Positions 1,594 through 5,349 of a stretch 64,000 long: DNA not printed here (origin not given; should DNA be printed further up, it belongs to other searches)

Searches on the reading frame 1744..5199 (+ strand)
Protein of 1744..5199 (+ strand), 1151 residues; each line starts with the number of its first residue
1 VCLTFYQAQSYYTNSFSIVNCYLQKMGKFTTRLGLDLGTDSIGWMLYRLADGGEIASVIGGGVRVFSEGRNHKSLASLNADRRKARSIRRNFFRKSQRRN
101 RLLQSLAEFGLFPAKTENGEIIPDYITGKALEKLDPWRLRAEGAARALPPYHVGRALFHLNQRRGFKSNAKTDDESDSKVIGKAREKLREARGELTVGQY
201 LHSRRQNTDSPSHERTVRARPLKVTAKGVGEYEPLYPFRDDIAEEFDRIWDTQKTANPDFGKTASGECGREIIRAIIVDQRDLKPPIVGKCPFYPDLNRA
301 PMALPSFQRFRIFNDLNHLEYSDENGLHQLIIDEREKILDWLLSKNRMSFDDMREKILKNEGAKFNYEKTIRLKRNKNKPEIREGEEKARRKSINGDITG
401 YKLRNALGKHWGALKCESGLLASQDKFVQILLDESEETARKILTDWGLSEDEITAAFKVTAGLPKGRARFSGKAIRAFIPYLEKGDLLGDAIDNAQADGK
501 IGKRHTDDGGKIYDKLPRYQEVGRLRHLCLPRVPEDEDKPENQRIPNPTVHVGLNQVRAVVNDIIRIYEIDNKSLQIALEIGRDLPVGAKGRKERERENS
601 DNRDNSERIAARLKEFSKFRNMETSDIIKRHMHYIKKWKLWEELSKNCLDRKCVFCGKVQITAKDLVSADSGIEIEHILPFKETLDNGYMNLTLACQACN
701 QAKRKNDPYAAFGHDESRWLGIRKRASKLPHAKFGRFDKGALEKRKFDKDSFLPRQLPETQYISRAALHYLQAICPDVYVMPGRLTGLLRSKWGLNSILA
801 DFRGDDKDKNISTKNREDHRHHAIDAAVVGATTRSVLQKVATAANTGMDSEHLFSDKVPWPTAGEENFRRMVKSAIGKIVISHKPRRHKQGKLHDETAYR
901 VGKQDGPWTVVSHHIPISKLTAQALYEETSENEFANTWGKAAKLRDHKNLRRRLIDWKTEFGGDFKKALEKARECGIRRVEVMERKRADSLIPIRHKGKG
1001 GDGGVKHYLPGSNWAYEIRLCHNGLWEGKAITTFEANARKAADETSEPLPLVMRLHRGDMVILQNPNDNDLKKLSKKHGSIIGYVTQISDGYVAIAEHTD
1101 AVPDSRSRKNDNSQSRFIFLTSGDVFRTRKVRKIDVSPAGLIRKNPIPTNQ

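Call 59: search_protein_families(library=pfam, proteins=[window:1744-5199:+], max_evalue=0.0001)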
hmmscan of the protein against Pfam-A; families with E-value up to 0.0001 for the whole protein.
window:1744-5199:+ (1151 aa): 4 families
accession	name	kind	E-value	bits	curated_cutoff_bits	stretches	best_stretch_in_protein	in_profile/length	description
PF18541.7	RuvC_III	-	5.7e-20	72.5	26.2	1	750-848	4-123/179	RuvC endonuclease subdomain 3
PF13395.12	HNH_4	-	2e-11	44.1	22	1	653-709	1-54/54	HNH endonuclease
PF18470.6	Cas9_a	-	1.6e-08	34.9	26.9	1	288-476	7-189/221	Cas9 alpha-helical lobe domain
PF01844.29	HNH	-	3.9e-05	24.2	21.4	1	663-704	11-45/47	HNH endonuclease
